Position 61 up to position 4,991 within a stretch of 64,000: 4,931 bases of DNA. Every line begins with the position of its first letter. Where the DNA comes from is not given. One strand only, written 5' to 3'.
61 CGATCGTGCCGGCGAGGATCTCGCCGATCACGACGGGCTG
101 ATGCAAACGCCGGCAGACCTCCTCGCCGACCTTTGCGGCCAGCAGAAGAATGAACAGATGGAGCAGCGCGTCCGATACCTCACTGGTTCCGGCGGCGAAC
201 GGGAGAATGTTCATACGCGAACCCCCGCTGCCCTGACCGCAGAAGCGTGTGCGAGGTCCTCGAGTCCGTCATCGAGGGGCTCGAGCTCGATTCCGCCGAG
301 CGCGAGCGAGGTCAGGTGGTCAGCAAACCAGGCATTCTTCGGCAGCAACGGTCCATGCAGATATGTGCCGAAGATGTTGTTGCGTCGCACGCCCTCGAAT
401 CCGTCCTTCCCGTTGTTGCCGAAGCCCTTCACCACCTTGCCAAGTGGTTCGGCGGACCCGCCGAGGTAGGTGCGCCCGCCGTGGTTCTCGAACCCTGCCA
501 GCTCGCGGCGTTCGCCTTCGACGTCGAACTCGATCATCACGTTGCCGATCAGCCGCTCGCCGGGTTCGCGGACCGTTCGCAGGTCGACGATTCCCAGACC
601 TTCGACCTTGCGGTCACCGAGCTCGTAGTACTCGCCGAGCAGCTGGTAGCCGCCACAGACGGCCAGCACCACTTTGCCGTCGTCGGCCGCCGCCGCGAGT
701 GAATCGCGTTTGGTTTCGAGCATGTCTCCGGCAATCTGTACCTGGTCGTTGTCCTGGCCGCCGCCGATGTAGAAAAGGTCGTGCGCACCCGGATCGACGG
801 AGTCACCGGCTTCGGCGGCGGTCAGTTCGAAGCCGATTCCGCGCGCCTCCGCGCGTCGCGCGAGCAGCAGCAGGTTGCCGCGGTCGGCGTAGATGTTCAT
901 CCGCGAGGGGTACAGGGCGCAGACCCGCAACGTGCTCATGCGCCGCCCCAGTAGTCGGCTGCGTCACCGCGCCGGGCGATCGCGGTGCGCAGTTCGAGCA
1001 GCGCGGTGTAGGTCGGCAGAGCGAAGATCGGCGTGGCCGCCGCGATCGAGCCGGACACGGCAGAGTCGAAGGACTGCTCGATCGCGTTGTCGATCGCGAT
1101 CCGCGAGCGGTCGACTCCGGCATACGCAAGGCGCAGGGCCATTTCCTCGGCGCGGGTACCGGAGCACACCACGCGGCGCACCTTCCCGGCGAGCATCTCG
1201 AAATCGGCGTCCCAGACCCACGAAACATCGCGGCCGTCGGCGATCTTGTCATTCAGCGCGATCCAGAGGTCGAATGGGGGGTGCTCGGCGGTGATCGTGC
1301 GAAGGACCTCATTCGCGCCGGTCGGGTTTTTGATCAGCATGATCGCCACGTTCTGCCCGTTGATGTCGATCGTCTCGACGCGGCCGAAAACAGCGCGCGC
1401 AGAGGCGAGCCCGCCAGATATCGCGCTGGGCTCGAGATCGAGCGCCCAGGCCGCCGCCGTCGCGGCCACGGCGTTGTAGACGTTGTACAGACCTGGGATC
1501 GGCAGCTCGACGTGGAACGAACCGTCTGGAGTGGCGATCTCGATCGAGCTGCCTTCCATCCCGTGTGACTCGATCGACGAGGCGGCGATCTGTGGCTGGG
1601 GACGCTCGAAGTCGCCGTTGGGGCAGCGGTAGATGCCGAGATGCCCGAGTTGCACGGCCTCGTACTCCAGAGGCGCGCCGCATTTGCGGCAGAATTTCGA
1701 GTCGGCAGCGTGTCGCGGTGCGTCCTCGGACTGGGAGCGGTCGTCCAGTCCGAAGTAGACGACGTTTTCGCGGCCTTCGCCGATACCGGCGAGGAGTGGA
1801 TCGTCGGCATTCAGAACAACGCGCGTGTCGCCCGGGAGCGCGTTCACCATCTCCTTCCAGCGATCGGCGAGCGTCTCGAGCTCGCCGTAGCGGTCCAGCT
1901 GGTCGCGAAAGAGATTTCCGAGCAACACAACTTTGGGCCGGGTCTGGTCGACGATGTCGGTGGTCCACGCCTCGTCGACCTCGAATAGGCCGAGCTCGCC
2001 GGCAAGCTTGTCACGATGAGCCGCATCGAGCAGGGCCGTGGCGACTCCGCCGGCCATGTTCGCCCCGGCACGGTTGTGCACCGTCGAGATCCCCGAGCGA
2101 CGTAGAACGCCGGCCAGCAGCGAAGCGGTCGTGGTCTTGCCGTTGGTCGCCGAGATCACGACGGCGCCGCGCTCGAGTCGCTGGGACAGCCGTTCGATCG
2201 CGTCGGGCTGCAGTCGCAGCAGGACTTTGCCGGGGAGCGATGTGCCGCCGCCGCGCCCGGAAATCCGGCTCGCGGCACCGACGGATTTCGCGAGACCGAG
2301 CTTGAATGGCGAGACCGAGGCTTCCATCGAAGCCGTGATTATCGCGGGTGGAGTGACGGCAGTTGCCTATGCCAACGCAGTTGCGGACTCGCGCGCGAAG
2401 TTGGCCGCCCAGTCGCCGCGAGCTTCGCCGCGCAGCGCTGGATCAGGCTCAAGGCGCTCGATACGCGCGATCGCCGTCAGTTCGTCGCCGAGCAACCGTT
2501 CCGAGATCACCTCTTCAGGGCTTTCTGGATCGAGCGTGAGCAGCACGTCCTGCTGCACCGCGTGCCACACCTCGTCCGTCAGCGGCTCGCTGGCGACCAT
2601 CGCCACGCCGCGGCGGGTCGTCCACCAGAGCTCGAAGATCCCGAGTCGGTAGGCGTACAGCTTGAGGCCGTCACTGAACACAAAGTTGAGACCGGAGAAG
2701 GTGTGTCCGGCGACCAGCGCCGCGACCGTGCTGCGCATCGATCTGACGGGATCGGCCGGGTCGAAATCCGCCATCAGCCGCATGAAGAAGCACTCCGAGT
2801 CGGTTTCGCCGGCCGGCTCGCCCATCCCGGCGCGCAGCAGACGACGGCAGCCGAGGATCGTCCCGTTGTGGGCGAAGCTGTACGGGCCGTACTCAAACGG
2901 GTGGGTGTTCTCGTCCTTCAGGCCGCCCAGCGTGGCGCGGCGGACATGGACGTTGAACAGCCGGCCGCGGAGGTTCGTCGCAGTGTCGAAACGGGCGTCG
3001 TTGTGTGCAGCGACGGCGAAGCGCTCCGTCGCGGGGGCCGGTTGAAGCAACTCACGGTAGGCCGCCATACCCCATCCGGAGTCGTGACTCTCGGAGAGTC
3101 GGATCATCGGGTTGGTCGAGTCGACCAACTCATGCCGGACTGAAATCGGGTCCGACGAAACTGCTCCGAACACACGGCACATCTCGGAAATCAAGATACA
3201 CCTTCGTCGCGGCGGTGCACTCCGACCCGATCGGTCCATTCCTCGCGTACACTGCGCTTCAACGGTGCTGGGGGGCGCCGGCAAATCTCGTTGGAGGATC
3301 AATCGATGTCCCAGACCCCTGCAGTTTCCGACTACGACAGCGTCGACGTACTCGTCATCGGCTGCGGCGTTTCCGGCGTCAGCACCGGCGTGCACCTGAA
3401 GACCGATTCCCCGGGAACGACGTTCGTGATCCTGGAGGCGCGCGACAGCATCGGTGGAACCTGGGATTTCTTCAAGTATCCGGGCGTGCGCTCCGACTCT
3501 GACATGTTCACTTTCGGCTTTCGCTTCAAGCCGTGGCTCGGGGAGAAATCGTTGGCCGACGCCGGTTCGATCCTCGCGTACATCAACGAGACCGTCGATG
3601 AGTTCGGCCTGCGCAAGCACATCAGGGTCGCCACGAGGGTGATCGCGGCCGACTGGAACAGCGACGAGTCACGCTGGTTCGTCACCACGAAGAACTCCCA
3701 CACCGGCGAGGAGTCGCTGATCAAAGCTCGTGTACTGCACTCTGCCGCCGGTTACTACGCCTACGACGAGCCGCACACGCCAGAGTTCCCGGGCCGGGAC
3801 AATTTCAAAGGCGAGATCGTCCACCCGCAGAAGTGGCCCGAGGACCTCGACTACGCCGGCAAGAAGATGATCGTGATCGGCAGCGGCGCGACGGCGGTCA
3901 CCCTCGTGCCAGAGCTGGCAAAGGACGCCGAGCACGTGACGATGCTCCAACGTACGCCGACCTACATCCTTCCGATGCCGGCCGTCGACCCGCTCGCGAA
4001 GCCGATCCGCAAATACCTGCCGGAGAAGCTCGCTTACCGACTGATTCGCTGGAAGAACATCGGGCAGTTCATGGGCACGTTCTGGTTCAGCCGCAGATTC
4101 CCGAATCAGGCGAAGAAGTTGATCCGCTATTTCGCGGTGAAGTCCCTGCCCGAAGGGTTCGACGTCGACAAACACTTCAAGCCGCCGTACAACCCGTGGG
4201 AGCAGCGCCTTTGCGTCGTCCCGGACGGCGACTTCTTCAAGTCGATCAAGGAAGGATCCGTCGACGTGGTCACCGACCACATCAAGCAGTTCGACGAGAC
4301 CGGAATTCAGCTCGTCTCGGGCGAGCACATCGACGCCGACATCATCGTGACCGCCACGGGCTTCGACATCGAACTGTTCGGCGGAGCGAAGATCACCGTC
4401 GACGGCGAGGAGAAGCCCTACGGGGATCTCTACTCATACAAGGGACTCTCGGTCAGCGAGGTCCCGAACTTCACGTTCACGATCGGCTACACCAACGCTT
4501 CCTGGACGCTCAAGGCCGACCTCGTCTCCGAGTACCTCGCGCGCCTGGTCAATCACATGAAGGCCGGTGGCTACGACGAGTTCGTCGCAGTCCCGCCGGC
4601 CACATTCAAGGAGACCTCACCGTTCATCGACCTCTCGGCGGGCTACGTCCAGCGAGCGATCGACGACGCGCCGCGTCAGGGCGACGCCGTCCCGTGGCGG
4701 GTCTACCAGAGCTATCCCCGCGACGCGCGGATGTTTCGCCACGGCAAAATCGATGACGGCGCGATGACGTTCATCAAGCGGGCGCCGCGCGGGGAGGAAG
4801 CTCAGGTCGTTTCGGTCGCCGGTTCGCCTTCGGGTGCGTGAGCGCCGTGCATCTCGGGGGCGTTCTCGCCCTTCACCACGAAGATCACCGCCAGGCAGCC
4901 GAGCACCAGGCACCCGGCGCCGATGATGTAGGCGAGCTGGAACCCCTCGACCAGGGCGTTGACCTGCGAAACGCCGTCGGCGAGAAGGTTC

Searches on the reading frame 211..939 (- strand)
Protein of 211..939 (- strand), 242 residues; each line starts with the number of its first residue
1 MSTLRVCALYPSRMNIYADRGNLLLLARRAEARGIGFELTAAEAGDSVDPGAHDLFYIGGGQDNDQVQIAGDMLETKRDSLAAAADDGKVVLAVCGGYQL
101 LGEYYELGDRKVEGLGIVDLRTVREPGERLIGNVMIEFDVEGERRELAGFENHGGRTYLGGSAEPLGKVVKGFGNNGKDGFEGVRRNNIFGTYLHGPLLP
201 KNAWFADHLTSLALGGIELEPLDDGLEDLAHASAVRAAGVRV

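Call 41: search_protein_families(library=pfam, proteins=[window:211-939:-], max_evalue=0.001)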
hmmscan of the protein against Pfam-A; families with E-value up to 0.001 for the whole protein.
window:211-939:- (242 aa): 1 family
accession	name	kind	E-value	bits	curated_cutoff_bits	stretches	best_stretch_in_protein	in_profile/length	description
PF07685.20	GATase_3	-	2.5e-38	132.1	27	1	5-202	1-195/196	CobB/CobQ-like glutamine amidotransferase domain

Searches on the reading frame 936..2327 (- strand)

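Call 41: search_protein_families(library=pfam, proteins=[window:936-2327:-], max_evalue=0.001)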
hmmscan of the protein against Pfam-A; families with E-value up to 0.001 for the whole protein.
window:936-2327:- (463 aa): 2 families
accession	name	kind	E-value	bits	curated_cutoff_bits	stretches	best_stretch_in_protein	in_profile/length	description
PF08353.15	MurT_C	-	1.2e-33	115.8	25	1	331-443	1-110/110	MurT ligase C-terminal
PF08245.18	Mur_ligase_M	-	8.2e-21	75.3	24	2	61-212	4-168/200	Mur ligase middle domain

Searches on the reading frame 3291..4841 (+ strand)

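Call 71: search_protein_families(library=pfam, proteins=[window:3291-4841:+], max_evalue=0.01)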
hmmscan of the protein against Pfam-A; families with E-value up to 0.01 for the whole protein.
window:3291-4841:+ (516 aa): 7 families
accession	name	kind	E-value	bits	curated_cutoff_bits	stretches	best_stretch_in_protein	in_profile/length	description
PF00743.25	FMO-like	-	1.6e-18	66.9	22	1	93-359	85-331/532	Flavin-binding monooxygenase-like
PF13738.12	Pyr_redox_3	-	2.7e-10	40.4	30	1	21-223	1-197/305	Pyridine nucleotide-disulphide oxidoreductase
PF07992.20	Pyr_redox_2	-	2.8e-08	34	26.1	1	19-230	2-179/291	Pyridine nucleotide-disulphide oxidoreductase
PF13450.12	NAD_binding_8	-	6.2e-07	30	21.9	1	22-75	1-52/68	NAD(P)-binding Rossmann-like domain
PF01946.23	Thi4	-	2.1e-06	27.6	26.2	1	12-58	12-58/235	Thi4 family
PF01266.30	DAO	-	5.1e-05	23.4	27.9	1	19-57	1-38/353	FAD dependent oxidoreductase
PF13434.12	Lys_Orn_oxgnase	-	0.00079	19.1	21.3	0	114-217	115-215/339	L-lysine 6-monooxygenase/L-ornithine 5-monooxygenase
